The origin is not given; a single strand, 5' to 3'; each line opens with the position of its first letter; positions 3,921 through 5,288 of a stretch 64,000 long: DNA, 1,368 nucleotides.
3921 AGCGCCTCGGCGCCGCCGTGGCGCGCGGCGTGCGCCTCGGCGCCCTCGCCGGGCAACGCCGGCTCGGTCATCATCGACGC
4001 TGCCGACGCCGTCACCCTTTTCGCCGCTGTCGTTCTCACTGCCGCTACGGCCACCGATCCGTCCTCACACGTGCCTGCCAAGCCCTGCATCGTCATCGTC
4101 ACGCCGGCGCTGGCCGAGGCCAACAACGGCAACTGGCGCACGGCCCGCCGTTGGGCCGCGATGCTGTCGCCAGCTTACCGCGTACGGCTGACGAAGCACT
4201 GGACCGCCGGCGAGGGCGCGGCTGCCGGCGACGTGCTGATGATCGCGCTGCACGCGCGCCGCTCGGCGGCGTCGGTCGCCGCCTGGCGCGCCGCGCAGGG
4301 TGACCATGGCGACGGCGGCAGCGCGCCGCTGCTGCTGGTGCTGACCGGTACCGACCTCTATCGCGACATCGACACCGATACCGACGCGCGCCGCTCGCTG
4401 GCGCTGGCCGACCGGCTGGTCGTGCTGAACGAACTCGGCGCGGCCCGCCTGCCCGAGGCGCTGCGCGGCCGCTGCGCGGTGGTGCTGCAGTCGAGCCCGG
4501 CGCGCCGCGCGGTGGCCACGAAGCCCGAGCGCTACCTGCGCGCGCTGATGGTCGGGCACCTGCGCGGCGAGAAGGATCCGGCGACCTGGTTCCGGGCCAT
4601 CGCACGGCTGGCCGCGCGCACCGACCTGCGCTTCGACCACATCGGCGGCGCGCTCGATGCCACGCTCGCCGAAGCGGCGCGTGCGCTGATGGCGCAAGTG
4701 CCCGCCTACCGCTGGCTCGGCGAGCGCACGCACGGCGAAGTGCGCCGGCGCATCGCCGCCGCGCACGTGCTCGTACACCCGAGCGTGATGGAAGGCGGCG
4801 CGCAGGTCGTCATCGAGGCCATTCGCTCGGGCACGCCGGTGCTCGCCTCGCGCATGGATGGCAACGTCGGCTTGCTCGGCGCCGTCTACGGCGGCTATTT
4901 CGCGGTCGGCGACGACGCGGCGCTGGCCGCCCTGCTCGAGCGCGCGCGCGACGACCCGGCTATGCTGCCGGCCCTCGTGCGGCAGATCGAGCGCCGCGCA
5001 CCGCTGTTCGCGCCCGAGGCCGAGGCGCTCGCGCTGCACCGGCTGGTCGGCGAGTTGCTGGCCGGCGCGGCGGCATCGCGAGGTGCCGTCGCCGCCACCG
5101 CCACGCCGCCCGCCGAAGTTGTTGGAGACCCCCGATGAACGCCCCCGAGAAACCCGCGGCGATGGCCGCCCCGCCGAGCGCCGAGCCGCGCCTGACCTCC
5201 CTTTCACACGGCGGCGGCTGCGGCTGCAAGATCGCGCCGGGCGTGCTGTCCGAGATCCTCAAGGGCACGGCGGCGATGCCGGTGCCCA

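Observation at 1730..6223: Self-contained selenoneine-type cassette: egtD, senA-like, senB-like, selD(senC)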

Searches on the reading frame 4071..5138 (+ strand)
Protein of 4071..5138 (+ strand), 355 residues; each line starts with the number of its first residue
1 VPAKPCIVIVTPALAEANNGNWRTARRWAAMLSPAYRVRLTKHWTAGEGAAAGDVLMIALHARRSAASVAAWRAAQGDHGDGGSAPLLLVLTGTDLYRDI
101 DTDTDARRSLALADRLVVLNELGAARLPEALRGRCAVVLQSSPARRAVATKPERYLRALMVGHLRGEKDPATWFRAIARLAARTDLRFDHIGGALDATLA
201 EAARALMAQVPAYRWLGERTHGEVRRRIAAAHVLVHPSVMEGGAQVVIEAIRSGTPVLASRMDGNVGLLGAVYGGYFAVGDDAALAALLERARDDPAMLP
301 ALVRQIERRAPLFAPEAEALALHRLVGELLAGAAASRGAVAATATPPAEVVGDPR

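Call 3: search_protein_families(library=ncbifam, proteins=[window:4071-5138:+])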
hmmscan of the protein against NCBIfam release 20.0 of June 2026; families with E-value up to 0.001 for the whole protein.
window:4071-5138:+ (355 aa): 10 families
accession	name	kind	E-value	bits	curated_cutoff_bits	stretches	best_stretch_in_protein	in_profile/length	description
TIGR04348.1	TIGR04348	equivalog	5e-125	416.6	300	1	7-327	1-309/310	selenoneine biosynthesis selenosugar synthase SenB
NF038229.1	Glyco4_Geo_Pelo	equivalog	2.7e-28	99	400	1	7-330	2-337/338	GPMC system family 4 glycosyltransferase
TIGR03088.1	stp2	hypoth_equivalog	1.6e-09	37.3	409.05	1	152-298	191-341/374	TIGR03088 family PEP-CTERM/XrtA system glycosyltransferase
NF041876.1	EPS_EpsE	equivalog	9.5e-07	28.4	400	1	145-302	204-368/389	exopolysaccharide biosynthesis GT4 family glycosyltransferase EpsE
TIGR03449.1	mycothiol_MshA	equivalog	2.4e-06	26.7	462.5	1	158-325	223-399/406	D-inositol-3-phosphate glycosyltransferase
NF050056.1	ProtGlycPglH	equivalog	4e-06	26.1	600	1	150-310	174-334/354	GalNAc-alpha-(1->4)-GalNAc-alpha-(1->3)-diNAcBac-PP-undecaprenol alpha-1,4-N-acetyl-D-galactosaminyltransferase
NF046085.1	XrtY_assoc_Gly1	equivalog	1.3e-05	24.2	400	1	152-272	206-326/387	XrtY-associated glycosyltransferase XYAG1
TIGR04047.1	MSMEG_0565_glyc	hypoth_equivalog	1.8e-05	24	259.85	1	197-286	243-332/373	MSMEG_0565 family glycosyltransferase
NF041879.1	EPS_EpsH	equivalog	0.00019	20.3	800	1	154-255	236-337/431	exopolysaccharide biosynthesis glycosyltransferase EpsH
NF047684.1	TeichurnBiosyTuaC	equivalog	0.00073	18.6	550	1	216-270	275-329/391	teichuronic acid biosynthesis protein TuaC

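Call 4: search_protein_families(library=pfam, proteins=[window:4071-5138:+])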
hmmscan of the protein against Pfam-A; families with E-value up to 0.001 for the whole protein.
window:4071-5138:+ (355 aa): 3 families
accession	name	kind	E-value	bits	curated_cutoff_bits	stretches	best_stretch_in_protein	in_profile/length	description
PF00534.26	Glycos_transf_1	-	3.6e-16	59.6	26.4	1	146-298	6-161/172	Glycosyl transferases group 1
PF13692.12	Glyco_trans_1_4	-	2.6e-13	50.9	27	1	158-292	4-139/142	Glycosyl transferases group 1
PF20706.3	GT4-conflict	-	3.7e-06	26.6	26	1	152-272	194-323/385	Family 4 Glycosyltransferase in conflict systems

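Call 14: search_solved_structures(query=window:4071-5138:+, show_alignments=1)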
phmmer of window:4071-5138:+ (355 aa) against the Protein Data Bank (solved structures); distinct sequences matched with E-value up to 0.001: 5.
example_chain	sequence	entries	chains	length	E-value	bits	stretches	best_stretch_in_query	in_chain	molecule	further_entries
8k5u_A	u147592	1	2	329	9.1e-98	330.6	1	3-330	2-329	Se glycosyltransferase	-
8jjq_C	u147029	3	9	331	9.1e-95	320.7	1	4-329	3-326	TIGR04348 family glycosyltransferase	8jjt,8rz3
8fbx_A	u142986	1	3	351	1e-94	320.5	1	4-329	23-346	Selenosugar synthase SenB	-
8jjn_C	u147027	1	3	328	1.1e-94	320.4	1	4-329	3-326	TIGR04348 family glycosyltransferase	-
6kih_A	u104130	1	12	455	1.5e-05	27.4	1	215-333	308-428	Tll1590 protein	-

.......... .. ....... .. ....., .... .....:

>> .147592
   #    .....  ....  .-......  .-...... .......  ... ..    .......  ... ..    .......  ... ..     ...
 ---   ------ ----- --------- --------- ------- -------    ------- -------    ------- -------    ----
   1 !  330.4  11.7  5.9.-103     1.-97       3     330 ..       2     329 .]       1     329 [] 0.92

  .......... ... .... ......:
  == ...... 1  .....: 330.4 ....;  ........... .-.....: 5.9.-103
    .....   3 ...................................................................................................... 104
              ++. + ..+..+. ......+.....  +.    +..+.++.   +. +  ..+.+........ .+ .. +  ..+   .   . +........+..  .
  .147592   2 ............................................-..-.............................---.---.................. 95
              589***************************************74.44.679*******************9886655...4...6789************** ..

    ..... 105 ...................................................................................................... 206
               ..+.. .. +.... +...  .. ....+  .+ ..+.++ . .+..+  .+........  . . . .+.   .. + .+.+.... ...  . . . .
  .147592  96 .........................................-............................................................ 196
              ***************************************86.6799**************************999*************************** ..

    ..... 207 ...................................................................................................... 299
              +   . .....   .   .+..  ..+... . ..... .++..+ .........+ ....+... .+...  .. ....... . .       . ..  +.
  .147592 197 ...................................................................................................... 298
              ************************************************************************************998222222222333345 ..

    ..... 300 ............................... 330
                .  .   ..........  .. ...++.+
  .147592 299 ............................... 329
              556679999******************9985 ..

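Call 21: find_related_loci(query=window:4071-5138:+, collection=genome_contigs, flank=10000)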
Query window:4071-5138:+ (355 aa) in genome_contigs; peptide patterns used: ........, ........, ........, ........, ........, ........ (x = any residue, [..] = any of these).
418 stretches matched a pattern; 139 encode a relative of the query (tblastn E <= 1e-3); the best 80 are kept; 80 distinct loci.
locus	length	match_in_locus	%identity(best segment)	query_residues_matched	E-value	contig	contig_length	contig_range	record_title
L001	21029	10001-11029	74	7-355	4e-155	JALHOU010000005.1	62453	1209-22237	MAG: Rubrivivax sp. isolate bin.178 c_000000002525, whole genome shotgun sequence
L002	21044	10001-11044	75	1-355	3e-152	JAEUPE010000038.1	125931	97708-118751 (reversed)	MAG: Rubrivivax sp. isolate new MAG-217 k141_623748, whole genome shotgun sequence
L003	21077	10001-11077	70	7-347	2e-141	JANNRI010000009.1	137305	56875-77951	MAG: Burkholderiales bacterium isolate SOY_31_metabat_365 SOY_31_k141_819640, whole genome shotgun sequence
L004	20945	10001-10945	68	4-330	2e-125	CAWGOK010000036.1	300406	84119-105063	MAG: uncultured beta proteobacterium isolate MFD09730.bin.2.53 genome assembly, contig: contig_5116, whole genome shotgu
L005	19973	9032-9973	66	7-330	5e-123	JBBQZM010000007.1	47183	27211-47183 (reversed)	MAG: Burkholderiales bacterium isolate Co_metawrap_2225 Cmw_2225_k141_6201950_length_47183_cov_37.5322, whole genome sho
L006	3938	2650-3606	68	4-331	5e-124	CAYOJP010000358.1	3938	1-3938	MAG TPA_asm: uncultured Gammaproteobacteria bacterium isolate SRP287453_co1_17 genome assembly, contig: NODE_46588_lengt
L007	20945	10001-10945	65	7-333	4e-119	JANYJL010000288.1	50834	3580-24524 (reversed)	MAG: Rhizobacter sp. isolate GL140_3_metabinner_99 GL140_3_k141_2804285, whole genome shotgun sequence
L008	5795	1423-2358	65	7-330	1e-117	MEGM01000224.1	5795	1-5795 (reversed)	MAG: Rubrivivax sp. SCN 70-15 ABT20_C0224, whole genome shotgun sequence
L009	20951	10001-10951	67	4-332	2e-116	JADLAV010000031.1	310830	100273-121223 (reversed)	MAG: Burkholderiales bacterium isolate SJ14 c_000000524539, whole genome shotgun sequence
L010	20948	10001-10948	66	4-331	4e-116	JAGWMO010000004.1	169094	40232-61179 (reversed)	MAG: Betaproteobacteria bacterium isolate REEB21 contig-150_47, whole genome shotgun sequence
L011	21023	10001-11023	64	7-349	4e-116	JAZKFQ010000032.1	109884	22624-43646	MAG: Pseudomonadota bacterium isolate DC_RB_04_SPN110320-bin009 DCRB04SPN_B009_0_000000000032, whole genome shotgun sequ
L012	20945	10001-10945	65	4-330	7e-116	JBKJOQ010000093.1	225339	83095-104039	MAG: Rhizobacter sp. isolate ant_bin.42 S1Ck117_5490026_flag_1_multi_20.8364_len_225339, whole genome shotgun sequence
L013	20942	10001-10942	63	4-329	7e-116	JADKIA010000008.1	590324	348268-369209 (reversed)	MAG: Ideonella sp. isolate Skiv_18-Q3-R9-52_BATAC.318 tig00003487-10-5912240, whole genome shotgun sequence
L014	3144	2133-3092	64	4-330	1e-117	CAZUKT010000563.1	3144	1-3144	MAG TPA_asm: uncultured Rubrivivax sp. isolate SRP272421_co1_281 genome assembly, contig: NODE_125318_length_3144_cov_3.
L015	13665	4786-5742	65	4-330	5e-113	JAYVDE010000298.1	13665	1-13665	MAG: Burkholderiaceae bacterium isolate GL32_UP_metabat_58_sub GL32_UP_metabat_58_sub_297, whole genome shotgun sequence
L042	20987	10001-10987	80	4-331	4e-153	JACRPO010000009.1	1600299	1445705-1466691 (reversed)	MAG: Burkholderiales bacterium isolate NC_groundwater_1989_Pr3_S-0.65um_71_12 SR2-18-Sp65_coassembly_scaffold_157366, wh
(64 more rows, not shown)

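Call 36: search_solved_structures(query=window:4071-5138:+, show_alignments=2, max_evalue=1e-50)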
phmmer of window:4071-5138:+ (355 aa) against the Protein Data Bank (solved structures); distinct sequences matched with E-value up to 1e-50: 4.
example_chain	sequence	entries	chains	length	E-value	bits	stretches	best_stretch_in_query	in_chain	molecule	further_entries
8k5u_A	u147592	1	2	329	9.1e-98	330.6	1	3-330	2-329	Se glycosyltransferase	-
8jjq_C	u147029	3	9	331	9.1e-95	320.7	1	4-329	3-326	TIGR04348 family glycosyltransferase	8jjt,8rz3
8fbx_A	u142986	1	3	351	1e-94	320.5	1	4-329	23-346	Selenosugar synthase SenB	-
8jjn_C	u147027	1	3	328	1.1e-94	320.4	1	4-329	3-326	TIGR04348 family glycosyltransferase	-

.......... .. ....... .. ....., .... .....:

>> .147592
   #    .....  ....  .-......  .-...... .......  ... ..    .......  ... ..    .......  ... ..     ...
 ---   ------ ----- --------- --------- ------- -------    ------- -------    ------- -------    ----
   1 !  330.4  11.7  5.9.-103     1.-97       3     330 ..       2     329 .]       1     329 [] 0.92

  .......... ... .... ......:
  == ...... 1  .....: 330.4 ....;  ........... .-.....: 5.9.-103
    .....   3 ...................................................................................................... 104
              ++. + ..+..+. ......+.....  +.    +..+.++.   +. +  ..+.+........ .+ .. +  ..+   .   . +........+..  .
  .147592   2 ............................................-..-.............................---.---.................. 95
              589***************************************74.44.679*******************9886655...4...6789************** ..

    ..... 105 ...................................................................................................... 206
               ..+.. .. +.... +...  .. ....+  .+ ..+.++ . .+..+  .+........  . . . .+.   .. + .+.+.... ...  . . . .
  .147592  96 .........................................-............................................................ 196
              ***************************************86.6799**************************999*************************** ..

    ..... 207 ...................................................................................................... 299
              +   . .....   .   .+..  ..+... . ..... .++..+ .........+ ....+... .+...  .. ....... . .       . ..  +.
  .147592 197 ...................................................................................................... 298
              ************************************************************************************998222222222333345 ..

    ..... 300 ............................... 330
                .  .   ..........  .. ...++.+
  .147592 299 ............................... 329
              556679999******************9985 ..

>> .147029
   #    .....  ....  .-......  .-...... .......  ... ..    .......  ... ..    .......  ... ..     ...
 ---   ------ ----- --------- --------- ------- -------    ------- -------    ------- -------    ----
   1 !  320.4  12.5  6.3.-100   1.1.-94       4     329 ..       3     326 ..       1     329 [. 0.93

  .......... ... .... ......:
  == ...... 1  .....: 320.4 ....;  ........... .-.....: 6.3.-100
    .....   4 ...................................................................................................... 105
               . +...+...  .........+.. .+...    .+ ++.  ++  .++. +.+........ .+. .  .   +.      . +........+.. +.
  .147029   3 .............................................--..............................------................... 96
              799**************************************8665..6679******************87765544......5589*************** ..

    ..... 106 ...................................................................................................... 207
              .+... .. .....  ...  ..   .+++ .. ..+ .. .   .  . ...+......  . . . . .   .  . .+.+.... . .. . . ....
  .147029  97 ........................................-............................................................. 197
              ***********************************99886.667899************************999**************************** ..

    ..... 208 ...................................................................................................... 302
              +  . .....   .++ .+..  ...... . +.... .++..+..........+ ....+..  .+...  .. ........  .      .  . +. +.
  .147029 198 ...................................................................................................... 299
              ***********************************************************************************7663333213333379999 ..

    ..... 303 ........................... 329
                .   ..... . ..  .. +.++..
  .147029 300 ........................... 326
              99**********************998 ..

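Call 58: search_protein_families(library=ncbifam, proteins=[L042:6488-7396:-, L042:5604-6455:-, L042:4680-5528:-, L042:3830-4660:-], max_evalue=0.00001)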
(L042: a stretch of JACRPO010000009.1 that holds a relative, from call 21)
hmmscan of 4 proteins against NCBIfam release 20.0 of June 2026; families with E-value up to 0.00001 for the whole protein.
L042:6488-7396:- (302 aa): 5 families
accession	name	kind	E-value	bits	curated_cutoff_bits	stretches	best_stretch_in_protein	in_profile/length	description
TIGR04553.1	ABC_peri_selen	hypoth_equivalog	6.7e-119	396.1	250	1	45-302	1-265/266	putative selenate ABC transporter substrate-binding protein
TIGR01098.1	3A0109s03R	subfamily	1.9e-68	230.7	112.05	1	25-262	7-253/253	phosphate/phosphite/phosphonate ABC transporter substrate-binding protein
TIGR03431.1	PhnD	equivalog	3.9e-49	167.6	261.1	1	21-296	3-283/288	phosphonate ABC transporter substrate-binding protein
NF049985.1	SBP_like_Rv1680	exception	1.3e-26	93.9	400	1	78-297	32-260/268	Rv1680 family SBP-like protein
TIGR01728.1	SsuA_fam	subfamily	1.5e-09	37.5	163.5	1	54-205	11-153/290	aliphatic sulfonate ABC transporter substrate-binding protein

L042:5604-6455:- (283 aa): 176 families (the best 25 are shown)
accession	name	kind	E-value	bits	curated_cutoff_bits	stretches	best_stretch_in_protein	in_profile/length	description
TIGR02315.1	ABC_phnC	equivalog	3e-54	184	266.1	1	21-247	16-242/243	phosphonate ABC transporter ATP-binding protein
NF007438.0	PRK09984.1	equivalog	1.9e-37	128.8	365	1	21-248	18-250/262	phosphonate ABC transporter ATP-binding protein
NF010068.0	PRK13548.1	equivalog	2.3e-32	112.1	261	1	8-250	6-243/261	heme ABC transporter ATP-binding protein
TIGR02857.1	CydD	equivalog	2.1e-30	106.2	435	1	17-210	332-516/529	thiol reductant ABC exporter subunit CydD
TIGR02868.1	CydC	equivalog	6.6e-30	104.2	329.05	2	2-81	334-409/530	thiol reductant ABC exporter subunit CydC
TIGR03873.1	F420-0_ABC_ATP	hypoth_equivalog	3.9e-29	101.7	372.4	1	11-245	5-232/256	putative F420-0 ABC transporter ATP-binding protein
TIGR02673.1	FtsE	equivalog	5.3e-29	101.4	264.85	1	21-227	16-213/214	cell division ATP-binding protein FtsE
NF007082.0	PRK09536.1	equivalog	7.9e-29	100.9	537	1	23-230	19-218/402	corrinoid ABC transporter ATPase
NF008039.0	PRK10771.1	equivalog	4e-28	98.4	298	1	26-239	18-218/234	thiamine ABC transporter ATP-binding protein ThiQ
TIGR01277.1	thiQ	equivalog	2.3e-27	96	245.05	1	26-230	17-208/213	thiamine ABC transporter ATP-binding protein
NF040873.1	AztA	equivalog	6.5e-27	94.3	220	1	21-221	6-189/191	zinc ABC transporter ATP-binding protein AztA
TIGR02204.1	MsbA_rel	hypoth_equivalog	9.2e-27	93.9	780.4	1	3-228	338-551/576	ABC transporter, permease/ATP-binding protein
TIGR03375.1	type_I_sec_LssB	subfamily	1.5e-26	92.9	693.1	2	142-242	595-692/696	type I secretion system permease/ATPase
TIGR02211.1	LolD_lipo_ex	equivalog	4.3e-26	91.8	307.75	2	130-228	121-218/221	lipoprotein-releasing ABC transporter ATP-binding protein LolD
TIGR01186.1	proV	subfamily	7.4e-26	91.1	326.6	1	17-228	3-207/363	betaine/proline/choline family ABC transporter ATP-binding protein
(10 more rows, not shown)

L042:4680-5528:- (282 aa): 1 family
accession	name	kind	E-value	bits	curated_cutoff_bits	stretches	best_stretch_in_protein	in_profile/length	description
TIGR01097.1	PhnE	equivalog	5.6e-56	189.8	216.7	1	24-281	7-251/252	phosphonate ABC transporter, permease protein PhnE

L042:3830-4660:- (276 aa): 2 families
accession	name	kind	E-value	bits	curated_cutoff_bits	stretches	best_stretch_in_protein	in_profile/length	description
TIGR01097.1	PhnE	equivalog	6e-77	258.5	216.7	1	22-274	4-251/252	phosphonate ABC transporter, permease protein PhnE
NF008049.0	PRK10782.1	subfamily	3.2e-11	43.3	212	1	74-270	4-207/217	methionine ABC transporter permease MetI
